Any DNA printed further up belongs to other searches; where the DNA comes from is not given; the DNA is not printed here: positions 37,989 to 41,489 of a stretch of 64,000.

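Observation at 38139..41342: Single 1067-aa polypeptide fusing an O-antigen-ligase/Wzy_C-like domain to a GT-C-like glycosyltransferase domain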

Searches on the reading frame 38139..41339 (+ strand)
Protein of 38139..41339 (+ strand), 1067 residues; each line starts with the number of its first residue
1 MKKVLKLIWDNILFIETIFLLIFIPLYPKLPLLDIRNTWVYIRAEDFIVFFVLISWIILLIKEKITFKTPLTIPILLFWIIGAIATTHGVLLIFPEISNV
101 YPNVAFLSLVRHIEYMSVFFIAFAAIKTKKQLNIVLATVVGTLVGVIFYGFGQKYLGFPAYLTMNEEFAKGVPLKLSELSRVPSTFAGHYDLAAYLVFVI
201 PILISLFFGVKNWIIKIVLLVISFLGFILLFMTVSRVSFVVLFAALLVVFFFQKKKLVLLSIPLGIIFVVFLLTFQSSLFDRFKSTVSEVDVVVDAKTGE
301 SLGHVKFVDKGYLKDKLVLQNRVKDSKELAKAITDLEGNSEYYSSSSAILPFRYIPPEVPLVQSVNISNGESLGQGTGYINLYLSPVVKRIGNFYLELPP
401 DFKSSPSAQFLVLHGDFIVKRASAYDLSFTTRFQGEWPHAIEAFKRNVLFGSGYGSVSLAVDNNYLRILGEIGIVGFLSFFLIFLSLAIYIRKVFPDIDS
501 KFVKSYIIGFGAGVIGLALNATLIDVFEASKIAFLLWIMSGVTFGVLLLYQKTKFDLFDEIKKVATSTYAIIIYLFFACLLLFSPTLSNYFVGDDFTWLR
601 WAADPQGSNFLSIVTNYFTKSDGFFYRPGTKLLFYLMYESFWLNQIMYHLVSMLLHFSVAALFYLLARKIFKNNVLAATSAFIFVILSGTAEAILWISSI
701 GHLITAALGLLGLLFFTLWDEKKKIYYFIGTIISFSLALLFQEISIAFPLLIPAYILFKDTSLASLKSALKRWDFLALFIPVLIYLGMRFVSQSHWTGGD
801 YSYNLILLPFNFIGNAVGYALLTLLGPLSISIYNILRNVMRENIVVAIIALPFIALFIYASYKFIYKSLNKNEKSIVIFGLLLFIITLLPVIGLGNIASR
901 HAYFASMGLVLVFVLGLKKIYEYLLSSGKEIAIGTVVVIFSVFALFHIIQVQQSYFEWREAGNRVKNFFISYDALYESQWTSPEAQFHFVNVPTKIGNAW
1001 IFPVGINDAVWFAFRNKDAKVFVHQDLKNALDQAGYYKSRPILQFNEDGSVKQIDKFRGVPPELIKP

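Call 3: search_protein_families(library=pfam, proteins=[window:38139-41339:+], max_evalue=1)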
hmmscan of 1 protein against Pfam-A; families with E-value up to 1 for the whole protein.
window:38139-41339:+ (1067 aa): 2 families
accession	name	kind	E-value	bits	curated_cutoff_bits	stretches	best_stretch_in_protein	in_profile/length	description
PF04932.20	Wzy_C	-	8.9e-05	22.8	31.7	2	420-481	67-149/149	O-Antigen ligase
PF13807.11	GNVR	-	0.39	11.1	27.7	1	124-148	52-76/82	G-rich domain on putative tyrosine kinase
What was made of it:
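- On WadA-type bimodular ligase: No GT25 (Glyco_transf_25) hit (call 3).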

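Call 4: search_protein_families(library=ncbifam, proteins=[window:38139-41339:+], max_evalue=1)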
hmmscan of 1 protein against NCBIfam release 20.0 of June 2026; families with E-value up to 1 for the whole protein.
window:38139-41339:+ (1067 aa): 1 family
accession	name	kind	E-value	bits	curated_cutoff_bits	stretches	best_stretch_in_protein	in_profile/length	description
TIGR00947.1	2A73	equivalog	1.6e-07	30.7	366.4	1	54-251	50-233/425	IctB family putative bicarbonate transporter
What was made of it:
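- IctB-family hit (call 4). The C-half has no Pfam or NCBIfam hit (calls 3, 4).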

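Call 10: find_homologous_proteins(query=window:38139-41339:+, max_evalue=0.001)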
Query window:38139-41339:+ (1067 aa): 1344 proteins with E <= 0.001 among 8000 candidates; the best 120 are listed.
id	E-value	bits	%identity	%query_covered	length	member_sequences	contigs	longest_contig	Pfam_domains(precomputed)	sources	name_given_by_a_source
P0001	0.0e+0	2318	100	100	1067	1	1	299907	-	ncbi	-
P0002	0.0e+0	2119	90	100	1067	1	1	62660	-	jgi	-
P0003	0.0e+0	1778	74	100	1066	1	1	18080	-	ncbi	-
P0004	0.0e+0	1745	72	100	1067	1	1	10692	-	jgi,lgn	-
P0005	0.0e+0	1703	71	100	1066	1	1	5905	-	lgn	-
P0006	0.0e+0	1690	70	100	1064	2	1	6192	-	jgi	jgi:hypothetical protein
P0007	0.0e+0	1630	67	100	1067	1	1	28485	-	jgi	-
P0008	0.0e+0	1629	67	100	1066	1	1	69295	-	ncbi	-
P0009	0.0e+0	1624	68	100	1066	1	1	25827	-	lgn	-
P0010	0.0e+0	1569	66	100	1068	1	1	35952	-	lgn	-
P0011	0.0e+0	1565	64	100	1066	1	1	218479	-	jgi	jgi:hypothetical protein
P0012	0.0e+0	1535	63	100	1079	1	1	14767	-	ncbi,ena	-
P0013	0.0e+0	1533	64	100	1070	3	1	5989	-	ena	-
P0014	0.0e+0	1527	64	99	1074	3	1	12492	-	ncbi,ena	ncbi:MAG: hypothetical protein AAB520_00675 [Patescibacteria group bacterium]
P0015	0.0e+0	1505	64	100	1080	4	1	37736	-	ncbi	-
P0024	0.0e+0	1472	62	100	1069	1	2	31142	-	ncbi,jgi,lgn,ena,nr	ncbi:MAG: hypothetical protein COU25_03985 [Candidatus Levybacteria bacterium CG10_big_fil_rev_8_21_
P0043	0.0e+0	1437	61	100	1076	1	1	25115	-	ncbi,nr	ncbi:O-antigen ligase family protein [Candidatus Roizmanbacteria bacterium]|nr:O-antigen ligase fami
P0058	0.0e+0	1408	60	97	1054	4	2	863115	-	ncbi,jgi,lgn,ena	-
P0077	0.0e+0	1352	58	99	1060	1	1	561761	-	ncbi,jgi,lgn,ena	-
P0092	0.0e+0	1325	57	99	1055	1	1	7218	PF04932.21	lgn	-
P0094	0.0e+0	1322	57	99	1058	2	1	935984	-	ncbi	-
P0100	0.0e+0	1310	57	100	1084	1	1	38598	-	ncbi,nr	ncbi:MAG TPA: hypothetical protein VG917_03785 [Patescibacteria group bacterium]|nr:hypothetical pro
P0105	0.0e+0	1301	56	99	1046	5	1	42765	-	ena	-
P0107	0.0e+0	1300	56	99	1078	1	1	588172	-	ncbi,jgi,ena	-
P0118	0.0e+0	1292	55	100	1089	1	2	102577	-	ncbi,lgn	-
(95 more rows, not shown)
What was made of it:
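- Checked: There are 120+ full-length homologues of 1046-1089 aa at 55-100% identity from NCBI, JGI, ENA and Logan assemblies (call 10).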

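Call 13: search_solved_structures(query=A1, max_evalue=10, show_alignments=3)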
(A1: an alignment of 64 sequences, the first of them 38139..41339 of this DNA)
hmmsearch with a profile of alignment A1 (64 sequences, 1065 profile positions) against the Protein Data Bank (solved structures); distinct sequences matched with E-value up to 10: 4.
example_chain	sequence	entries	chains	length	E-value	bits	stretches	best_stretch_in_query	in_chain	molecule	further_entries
3vvc_A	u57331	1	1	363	0.69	11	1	285-383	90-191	Capsular polysaccharide synthesis enzyme Cap8E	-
3vvb_A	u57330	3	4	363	0.73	10.9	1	285-383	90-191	CapE | Capsular polysaccharide synthesis enzyme Cap8E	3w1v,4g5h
4j75_A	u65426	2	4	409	0.74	10.9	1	976-1054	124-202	Tryptophanyl-tRNA synthetase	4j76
4jfa_A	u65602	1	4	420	0.77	10.8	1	976-1054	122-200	Tryptophan--tRNA ligase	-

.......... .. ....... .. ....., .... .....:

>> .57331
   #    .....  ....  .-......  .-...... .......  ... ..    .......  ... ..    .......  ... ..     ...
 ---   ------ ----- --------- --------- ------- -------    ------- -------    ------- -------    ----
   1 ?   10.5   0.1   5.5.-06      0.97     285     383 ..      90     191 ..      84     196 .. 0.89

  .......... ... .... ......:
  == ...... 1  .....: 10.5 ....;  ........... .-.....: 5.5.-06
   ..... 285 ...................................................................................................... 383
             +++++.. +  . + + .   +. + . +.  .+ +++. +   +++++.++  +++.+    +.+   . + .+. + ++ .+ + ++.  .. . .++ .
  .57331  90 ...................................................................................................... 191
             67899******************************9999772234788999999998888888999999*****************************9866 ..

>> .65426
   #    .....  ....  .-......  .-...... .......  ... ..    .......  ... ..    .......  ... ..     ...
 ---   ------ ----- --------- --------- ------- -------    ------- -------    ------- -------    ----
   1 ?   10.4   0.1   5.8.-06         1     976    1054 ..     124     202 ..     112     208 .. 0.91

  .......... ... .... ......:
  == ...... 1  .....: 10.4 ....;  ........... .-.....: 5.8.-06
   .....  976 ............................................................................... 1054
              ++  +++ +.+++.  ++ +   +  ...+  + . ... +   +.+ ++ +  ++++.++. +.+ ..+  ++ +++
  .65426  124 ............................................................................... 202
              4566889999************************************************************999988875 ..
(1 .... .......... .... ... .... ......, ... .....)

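Call 18: search_protein_families(library=pfam, proteins=[P0012, P0024, P0043, P0058, P0077, P0092, P0100, P0107, P0118], max_evalue=0.1)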
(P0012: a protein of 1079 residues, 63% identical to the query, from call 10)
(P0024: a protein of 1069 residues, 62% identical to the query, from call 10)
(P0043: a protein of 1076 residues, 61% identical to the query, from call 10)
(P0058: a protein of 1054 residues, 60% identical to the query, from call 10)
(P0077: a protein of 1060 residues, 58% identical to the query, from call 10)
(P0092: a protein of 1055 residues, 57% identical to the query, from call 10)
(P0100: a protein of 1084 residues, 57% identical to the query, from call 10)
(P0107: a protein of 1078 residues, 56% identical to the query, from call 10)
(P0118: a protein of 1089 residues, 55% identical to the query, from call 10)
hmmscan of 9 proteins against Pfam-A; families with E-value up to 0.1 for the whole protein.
P0012 (1079 aa): 2 families
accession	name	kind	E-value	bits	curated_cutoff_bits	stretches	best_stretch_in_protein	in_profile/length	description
PF04932.20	Wzy_C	-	0.00021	21.5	31.7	2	233-300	2-72/149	O-Antigen ligase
PF17247.7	DUF5316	-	0.029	14.6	28.7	0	540-590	10-60/74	Family of unknown function (DUF5316)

P0024 (1069 aa): 1 family
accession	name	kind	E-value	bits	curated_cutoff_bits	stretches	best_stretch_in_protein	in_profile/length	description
PF04932.20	Wzy_C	-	0.00028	21.1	31.7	2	222-295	2-75/149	O-Antigen ligase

P0043 (1076 aa): 1 family
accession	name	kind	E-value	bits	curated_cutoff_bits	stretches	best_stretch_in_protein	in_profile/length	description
PF04932.20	Wzy_C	-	0.0052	17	31.7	1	431-489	75-149/149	O-Antigen ligase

P0058 (1054 aa): 1 family
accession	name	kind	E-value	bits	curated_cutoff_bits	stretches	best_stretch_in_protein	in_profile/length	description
PF04932.20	Wzy_C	-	0.016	15.4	31.7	2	421-479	75-149/149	O-Antigen ligase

P0077 (1060 aa): 1 family
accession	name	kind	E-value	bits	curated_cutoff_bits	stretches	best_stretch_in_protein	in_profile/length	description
PF04932.20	Wzy_C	-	0.015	15.5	31.7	2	418-479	67-149/149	O-Antigen ligase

P0092 (1055 aa): 1 family
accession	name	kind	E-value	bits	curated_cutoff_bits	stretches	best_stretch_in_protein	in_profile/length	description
PF04932.20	Wzy_C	-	7.8e-06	26.2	31.7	2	418-478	68-149/149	O-Antigen ligase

P0100 (1084 aa): 1 family
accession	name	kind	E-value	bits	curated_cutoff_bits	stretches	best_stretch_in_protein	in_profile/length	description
PF04932.20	Wzy_C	-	0.013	15.8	31.7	1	222-288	2-71/149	O-Antigen ligase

P0107 (1078 aa): 1 family
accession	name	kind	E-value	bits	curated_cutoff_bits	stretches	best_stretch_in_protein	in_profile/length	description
PF04932.20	Wzy_C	-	0.0068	16.6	31.7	1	419-481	66-149/149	O-Antigen ligase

P0118 (1089 aa): 0 families
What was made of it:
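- On GT-C_A (PMT_2 / GT39 / GT83-like): The C-half gets no Pfam or NCBIfam hit even at E<=1 (calls 3, 4, 18).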

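Call 31: find_encoding_contigs(protein=P0058, flank=8000, max_places=2)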
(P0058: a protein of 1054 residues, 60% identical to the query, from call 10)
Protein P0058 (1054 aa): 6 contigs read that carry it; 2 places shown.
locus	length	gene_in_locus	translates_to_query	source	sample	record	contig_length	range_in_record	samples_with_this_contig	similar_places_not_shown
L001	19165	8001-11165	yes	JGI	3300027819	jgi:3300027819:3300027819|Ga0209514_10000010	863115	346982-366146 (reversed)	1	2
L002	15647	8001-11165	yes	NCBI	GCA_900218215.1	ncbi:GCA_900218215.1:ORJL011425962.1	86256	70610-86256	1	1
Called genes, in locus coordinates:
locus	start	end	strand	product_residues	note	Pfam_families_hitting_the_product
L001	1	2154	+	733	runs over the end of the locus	-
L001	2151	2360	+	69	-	-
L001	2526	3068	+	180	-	PF01371:Trp_repressor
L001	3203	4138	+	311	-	PF00535:Glycos_transf_2, PF10111:Glyco_tranf_2_2, PF13641:Glyco_tranf_2_3 (weak)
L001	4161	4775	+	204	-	PF01936:NYN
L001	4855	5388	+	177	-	PF13439:Glyco_transf_4 (weak)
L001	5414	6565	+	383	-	PF13439:Glyco_transf_4, PF20706:GT4-conflict (weak), PF00534:Glycos_transf_1, PF13692:Glyco_trans_1_4, PF13524:Glyco_trans_1_2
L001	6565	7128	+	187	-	PF25087:GMPPB_C (faint), PF00132:Hexapep, PF14602:Hexapep_2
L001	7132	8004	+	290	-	PF00535:Glycos_transf_2, PF10111:Glyco_tranf_2_2, PF13641:Glyco_tranf_2_3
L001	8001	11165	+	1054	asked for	-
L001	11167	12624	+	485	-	PF13231:PMT_2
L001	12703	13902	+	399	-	PF13439:Glyco_transf_4, PF00534:Glycos_transf_1, PF13692:Glyco_trans_1_4, PF13524:Glyco_trans_1_2 (weak)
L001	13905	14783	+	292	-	PF00535:Glycos_transf_2, PF10111:Glyco_tranf_2_2 (weak), PF13641:Glyco_tranf_2_3, PF13632:Glyco_trans_2_3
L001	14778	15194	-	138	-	PF00856:SET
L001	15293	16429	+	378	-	PF13439:Glyco_transf_4, PF00534:Glycos_transf_1, PF13692:Glyco_trans_1_4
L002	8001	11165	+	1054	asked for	-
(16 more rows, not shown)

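Call 32: find_encoding_contigs(protein=P0094, flank=8000, max_places=2)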
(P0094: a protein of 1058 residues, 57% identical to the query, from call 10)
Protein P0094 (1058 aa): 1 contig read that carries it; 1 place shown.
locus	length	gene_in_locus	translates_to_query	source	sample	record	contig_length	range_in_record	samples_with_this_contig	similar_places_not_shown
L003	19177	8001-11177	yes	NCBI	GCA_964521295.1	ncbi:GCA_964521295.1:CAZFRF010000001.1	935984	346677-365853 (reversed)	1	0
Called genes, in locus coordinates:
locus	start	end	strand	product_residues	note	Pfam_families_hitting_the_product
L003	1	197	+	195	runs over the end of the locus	PF01209:Ubie_methyltran (weak), PF13489:Methyltransf_23, PF13847:Methyltransf_31, PF08241:Methyltransf_11, PF08242:Methyltransf_12 (weak), PF13649:Methyltransf_25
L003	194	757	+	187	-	PF01467:CTP_transf_like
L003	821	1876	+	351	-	PF00535:Glycos_transf_2, PF13641:Glyco_tranf_2_3, PF13632:Glyco_trans_2_3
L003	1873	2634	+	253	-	PF02353:CMAS, PF05175:MTS, PF13489:Methyltransf_23, PF07021:MetW, PF13847:Methyltransf_31, PF08241:Methyltransf_11, PF08242:Methyltransf_12, PF13649:Methyltransf_25, +2 more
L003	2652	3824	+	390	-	-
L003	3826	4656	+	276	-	-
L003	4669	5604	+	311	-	PF00535:Glycos_transf_2, PF10111:Glyco_tranf_2_2 (weak)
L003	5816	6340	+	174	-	-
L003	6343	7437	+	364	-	PF20706:GT4-conflict, PF00534:Glycos_transf_1, PF13692:Glyco_trans_1_4, PF13524:Glyco_trans_1_2 (weak)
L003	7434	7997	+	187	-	PF25087:GMPPB_C (faint), PF00132:Hexapep, PF14602:Hexapep_2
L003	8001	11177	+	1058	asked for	-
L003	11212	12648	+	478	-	PF13231:PMT_2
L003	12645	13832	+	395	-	PF13439:Glyco_transf_4, PF13692:Glyco_trans_1_4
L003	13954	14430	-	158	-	PF06983:3-dmu-9_3-mt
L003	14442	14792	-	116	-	PF08818:DUF1801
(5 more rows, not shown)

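Call 33: predict_structure(alignment_id=A1)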
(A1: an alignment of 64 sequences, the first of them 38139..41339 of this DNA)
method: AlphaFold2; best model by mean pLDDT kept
length: 1067 residues; sequences in the alignment: 64
mean_pLDDT: 79.4   pTM: 0.79
mean pLDDT of the five models: 79.4, 78.9, 78.1, 75.4, 71.0
residues with pLDDT >= 90: 339; 70-90: 483; 50-70: 148; < 50: 97
segments of 3 or more residues with pLDDT < 50: 161-187, 277-285, 337-346, 365-376, 401-407, 428-440, 456-463, 526-529, 797-802
pLDDT, mean of each block of 10 residues (from residue 1): 82 92 78 62 77 88 84 87 76 59 71 85 92 93 86 67 40 41 43 85 92 90 86 70 86 78 63 50 55 84 82 75 59 50 51 83 50 46 84 76 53 84 60 41 57 48 54 77 90 93 95 88 55 87 93 89 91 91 84 89 78 84 73 89 86 96 97 95 91 88 96 95 94 95 91 89 80 91 89 61 68 84 86 79 78 83 85 92 91 71 93 94 93 91 85 87 93 87 87 86 81 85 90 88 92 87 78
secondary structure, 60 per line:
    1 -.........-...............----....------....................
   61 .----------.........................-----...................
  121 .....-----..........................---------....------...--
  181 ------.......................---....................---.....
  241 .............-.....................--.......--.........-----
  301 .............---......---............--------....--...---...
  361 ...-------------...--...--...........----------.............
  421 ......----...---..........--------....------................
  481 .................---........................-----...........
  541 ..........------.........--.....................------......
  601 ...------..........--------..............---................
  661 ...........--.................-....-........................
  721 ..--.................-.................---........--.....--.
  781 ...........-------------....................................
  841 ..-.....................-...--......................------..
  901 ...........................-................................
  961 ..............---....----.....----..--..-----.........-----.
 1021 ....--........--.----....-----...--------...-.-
elements in order (helices of 4 or more, strands of 3 or more residues): H2-10 H12-26 E31-34 E41-43 H44-61 H72-96 H102-125 H131-156 H166-169 H187-209 H213-232 H236-253 H255-275 H278-284 E287-295 E301-309 H310-313 E317-322 H326-337 E358-363 E377-379 E387-397 E408-426 H437-446 H455-458 H465-497 H501-524 H530-550 H557-565 H568-588 H595-603 H610-619 H628-641 H645-671 H674-690 H692-695 H697-722 H725-741 H743-759 H763-770 H773-777 H780-791 H805-842 H844-864 H871-892 H899-927 H929-974 H978-981 E986-990 H1006-1014 E1020-1024 H1027-1034 E1042-1045 E1051-1053
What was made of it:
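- On GT-C_B fold (WaaL/SEDS; Alexander & Locher class): 12 predicted TM helices; loop of aa 276-464 between TM9 and TM10 (call 33).
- On Oligosaccharyltransferase GT66 (STT3/PglB): The C-terminal domain is ~95 aa (call 33).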
